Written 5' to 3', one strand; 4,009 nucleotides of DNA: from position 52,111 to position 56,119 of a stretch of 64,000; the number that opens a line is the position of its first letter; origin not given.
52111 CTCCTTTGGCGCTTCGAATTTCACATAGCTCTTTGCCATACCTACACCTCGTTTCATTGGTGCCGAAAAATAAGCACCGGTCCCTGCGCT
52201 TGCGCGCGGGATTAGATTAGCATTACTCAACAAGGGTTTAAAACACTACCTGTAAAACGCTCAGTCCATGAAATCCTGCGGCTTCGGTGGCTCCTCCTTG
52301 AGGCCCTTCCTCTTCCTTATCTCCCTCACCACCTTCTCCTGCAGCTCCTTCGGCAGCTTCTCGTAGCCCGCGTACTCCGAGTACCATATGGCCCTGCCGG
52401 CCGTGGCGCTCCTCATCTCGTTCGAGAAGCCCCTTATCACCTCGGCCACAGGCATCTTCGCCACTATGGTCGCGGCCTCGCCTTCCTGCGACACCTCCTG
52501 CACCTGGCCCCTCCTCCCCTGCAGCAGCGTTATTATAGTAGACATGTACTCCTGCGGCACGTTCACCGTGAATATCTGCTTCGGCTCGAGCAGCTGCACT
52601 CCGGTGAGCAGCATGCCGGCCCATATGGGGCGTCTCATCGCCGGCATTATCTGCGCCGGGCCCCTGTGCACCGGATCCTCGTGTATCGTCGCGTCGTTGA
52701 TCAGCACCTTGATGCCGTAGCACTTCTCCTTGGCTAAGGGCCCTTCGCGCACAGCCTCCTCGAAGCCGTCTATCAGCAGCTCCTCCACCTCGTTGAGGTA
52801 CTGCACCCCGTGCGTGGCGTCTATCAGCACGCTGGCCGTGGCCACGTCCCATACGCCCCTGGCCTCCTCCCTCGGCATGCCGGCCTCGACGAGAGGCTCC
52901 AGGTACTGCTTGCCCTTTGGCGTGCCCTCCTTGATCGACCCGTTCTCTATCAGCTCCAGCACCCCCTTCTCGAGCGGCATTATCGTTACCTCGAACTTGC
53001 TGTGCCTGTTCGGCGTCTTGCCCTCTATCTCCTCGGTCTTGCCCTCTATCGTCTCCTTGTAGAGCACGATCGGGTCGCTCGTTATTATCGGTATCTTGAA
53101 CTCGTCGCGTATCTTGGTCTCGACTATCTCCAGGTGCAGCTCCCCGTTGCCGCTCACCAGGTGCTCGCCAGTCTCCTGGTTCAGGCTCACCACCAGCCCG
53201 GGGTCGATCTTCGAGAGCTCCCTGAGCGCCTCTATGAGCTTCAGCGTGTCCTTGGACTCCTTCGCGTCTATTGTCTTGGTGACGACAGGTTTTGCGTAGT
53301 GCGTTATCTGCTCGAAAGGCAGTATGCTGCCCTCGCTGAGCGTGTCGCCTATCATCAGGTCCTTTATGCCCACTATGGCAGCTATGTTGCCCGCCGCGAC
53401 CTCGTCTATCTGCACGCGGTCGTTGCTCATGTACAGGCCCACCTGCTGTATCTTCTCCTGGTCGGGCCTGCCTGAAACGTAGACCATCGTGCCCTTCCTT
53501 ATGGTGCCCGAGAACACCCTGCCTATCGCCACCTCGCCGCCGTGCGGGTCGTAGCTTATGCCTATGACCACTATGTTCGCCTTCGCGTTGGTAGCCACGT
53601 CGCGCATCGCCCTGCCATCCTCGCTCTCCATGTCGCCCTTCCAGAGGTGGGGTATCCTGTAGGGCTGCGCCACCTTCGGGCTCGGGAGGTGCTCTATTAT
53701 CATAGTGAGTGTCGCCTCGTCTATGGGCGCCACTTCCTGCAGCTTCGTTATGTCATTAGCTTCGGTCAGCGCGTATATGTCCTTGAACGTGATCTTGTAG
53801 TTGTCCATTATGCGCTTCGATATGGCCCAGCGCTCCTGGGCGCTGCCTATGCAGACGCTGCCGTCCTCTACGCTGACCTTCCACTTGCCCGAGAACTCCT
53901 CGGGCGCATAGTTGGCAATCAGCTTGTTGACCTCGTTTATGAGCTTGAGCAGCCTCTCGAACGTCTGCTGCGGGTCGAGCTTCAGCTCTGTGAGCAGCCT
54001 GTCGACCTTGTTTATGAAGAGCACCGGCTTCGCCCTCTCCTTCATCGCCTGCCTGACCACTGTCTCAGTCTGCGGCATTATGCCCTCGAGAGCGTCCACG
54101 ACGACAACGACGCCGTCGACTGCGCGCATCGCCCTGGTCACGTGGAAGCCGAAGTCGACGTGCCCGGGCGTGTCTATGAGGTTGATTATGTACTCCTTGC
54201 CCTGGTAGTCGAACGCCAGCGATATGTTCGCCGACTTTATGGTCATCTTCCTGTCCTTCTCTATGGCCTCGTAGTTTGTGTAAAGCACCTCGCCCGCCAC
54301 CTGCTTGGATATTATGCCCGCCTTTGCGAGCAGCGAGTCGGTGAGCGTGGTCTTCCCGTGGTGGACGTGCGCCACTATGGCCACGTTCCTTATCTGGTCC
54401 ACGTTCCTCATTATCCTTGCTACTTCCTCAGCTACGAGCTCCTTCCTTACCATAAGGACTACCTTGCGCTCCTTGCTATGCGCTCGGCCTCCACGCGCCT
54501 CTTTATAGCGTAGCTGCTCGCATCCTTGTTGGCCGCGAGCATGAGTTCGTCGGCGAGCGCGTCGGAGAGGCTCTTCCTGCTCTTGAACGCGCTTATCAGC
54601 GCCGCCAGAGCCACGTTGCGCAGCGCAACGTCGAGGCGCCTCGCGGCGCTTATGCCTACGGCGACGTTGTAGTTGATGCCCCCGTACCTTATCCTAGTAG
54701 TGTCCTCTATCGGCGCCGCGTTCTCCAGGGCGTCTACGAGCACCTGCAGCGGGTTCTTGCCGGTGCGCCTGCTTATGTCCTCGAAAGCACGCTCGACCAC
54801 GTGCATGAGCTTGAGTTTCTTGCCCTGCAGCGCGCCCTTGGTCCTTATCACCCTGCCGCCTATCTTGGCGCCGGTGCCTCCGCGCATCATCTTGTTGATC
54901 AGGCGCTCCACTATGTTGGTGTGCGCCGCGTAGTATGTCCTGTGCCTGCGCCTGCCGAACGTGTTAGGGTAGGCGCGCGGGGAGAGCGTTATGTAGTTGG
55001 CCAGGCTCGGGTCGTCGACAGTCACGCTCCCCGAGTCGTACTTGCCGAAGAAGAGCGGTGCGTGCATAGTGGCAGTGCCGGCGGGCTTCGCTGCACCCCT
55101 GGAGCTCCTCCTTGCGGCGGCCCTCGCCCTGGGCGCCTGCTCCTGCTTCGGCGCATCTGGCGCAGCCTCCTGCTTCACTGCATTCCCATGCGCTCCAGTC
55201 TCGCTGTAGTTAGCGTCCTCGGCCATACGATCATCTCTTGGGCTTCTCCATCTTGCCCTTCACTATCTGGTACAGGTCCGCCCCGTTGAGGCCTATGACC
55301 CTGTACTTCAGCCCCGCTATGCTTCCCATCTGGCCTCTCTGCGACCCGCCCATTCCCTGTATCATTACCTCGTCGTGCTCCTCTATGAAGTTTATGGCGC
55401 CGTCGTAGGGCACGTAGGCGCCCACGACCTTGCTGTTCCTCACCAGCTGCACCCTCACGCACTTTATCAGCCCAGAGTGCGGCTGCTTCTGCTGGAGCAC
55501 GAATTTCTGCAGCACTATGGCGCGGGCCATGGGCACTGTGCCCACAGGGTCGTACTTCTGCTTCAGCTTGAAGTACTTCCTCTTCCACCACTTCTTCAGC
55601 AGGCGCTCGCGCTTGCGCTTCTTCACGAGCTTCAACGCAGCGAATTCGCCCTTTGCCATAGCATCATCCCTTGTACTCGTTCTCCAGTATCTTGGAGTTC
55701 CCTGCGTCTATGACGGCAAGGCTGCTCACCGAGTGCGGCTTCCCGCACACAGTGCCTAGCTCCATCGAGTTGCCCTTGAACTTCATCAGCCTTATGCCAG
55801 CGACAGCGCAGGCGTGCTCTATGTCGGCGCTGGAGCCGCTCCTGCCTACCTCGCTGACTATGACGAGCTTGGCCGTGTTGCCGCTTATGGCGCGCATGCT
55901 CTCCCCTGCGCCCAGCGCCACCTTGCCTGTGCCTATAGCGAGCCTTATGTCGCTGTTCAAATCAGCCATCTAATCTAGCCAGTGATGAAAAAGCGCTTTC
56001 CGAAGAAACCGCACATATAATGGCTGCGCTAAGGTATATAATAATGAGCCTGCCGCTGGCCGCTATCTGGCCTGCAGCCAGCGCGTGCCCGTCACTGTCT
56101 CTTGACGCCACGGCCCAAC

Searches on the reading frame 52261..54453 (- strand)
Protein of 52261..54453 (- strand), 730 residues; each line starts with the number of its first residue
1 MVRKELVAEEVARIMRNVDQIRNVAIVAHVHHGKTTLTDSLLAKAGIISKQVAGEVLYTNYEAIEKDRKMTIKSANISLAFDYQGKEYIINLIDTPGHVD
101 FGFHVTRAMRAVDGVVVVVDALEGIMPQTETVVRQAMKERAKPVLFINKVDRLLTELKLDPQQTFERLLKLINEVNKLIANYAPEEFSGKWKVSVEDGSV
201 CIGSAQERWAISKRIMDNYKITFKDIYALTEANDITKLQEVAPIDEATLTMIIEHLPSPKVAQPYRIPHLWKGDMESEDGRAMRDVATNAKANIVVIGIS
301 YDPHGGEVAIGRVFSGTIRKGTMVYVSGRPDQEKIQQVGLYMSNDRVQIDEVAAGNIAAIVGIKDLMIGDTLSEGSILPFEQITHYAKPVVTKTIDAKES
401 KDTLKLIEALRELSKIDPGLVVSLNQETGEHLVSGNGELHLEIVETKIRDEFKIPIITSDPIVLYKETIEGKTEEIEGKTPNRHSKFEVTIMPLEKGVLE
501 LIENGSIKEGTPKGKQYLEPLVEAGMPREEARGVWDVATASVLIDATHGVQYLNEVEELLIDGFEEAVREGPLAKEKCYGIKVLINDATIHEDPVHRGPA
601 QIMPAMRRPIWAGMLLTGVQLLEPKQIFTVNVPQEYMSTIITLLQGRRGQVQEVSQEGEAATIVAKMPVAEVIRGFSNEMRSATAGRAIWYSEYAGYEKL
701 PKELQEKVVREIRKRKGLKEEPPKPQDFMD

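Call 46: search_protein_families(library=pfam, proteins=[window:52261-54453:-], max_evalue=0.0001)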
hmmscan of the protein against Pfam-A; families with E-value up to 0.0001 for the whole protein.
window:52261-54453:- (730 aa): 7 families
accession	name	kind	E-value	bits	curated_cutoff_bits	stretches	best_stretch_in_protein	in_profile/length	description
PF00009.33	GTP_EFTU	-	3.7e-49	167.3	26.5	1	20-255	2-185/188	Elongation factor Tu GTP binding domain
PF00679.30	EFG_C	-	7.7e-24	84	27.9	1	620-707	1-88/89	Elongation factor G C-terminus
PF03764.24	EFG_IV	-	1.1e-20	74.1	24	1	523-615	23-118/121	Elongation factor G, domain IV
PF14492.12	EFG_III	-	3.8e-18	65.7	27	1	388-458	3-73/75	Elongation Factor G, domain III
PF03144.31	GTP_EFTU_D2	-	9.5e-17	61.6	30.3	1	306-372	1-72/73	Elongation factor Tu domain 2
PF22042.2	EF-G_D2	-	1.9e-16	60.4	27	1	292-374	2-83/84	Elongation factor G domain 2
PF01926.29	MMR_HSR1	-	1.7e-07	31.8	21.9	1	24-149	2-113/113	50S ribosome-binding GTPase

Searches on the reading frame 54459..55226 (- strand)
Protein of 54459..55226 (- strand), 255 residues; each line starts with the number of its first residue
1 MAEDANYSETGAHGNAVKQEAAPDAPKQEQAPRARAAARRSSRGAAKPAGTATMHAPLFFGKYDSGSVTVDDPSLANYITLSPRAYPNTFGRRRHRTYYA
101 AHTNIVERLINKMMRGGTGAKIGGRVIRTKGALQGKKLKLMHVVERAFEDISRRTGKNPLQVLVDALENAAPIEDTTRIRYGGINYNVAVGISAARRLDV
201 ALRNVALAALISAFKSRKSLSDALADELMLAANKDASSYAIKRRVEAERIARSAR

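Call 46: search_protein_families(library=pfam, proteins=[window:54459-55226:-], max_evalue=0.0001)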
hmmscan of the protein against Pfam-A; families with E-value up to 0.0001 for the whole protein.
window:54459-55226:- (255 aa): 1 family
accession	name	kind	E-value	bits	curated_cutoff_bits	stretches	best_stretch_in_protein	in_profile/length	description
PF00177.27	Ribosomal_S7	-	1.8e-36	125.4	24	1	101-255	17-148/148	Ribosomal protein S7p/S5e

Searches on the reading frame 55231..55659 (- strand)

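Call 46: search_protein_families(library=pfam, proteins=[window:55231-55659:-], max_evalue=0.0001)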
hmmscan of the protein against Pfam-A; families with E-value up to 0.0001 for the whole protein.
window:55231-55659:- (142 aa): 1 family
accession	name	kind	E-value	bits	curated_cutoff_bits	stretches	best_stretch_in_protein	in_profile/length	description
PF00164.32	Ribosom_S12_S23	-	7.6e-31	106.5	22.3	1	33-142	2-110/110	Ribosomal protein S12/S23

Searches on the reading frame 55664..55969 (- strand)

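Call 46: search_protein_families(library=pfam, proteins=[window:55664-55969:-], max_evalue=0.0001)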
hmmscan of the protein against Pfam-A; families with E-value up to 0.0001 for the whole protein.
window:55664-55969:- (101 aa): 1 family
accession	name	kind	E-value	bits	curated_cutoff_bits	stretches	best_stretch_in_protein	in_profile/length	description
PF01248.31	Ribosomal_L7Ae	-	3.5e-14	52.7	22.1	1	3-95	2-94/95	Ribosomal protein L7Ae/L30e/S12e/Gadd45 family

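Call 48: search_protein_families(library=ncbifam, proteins=[window:55664-55969:-], max_evalue=0.001)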
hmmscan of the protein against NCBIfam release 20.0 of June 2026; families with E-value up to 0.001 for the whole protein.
window:55664-55969:- (101 aa): 3 families
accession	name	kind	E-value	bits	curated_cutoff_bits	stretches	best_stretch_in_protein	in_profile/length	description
NF002172.0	PRK01018.1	equivalog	3.1e-27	94.6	77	1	2-97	2-97/101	50S ribosomal protein L30e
TIGR03677.1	eL8_ribo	equivalog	2.9e-06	27.2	134.6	1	8-93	18-103/117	50S ribosomal protein L7Ae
NF005825.0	PRK07714.1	equivalog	0.00012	22.2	113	1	6-96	8-96/102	YlxQ family RNA-binding protein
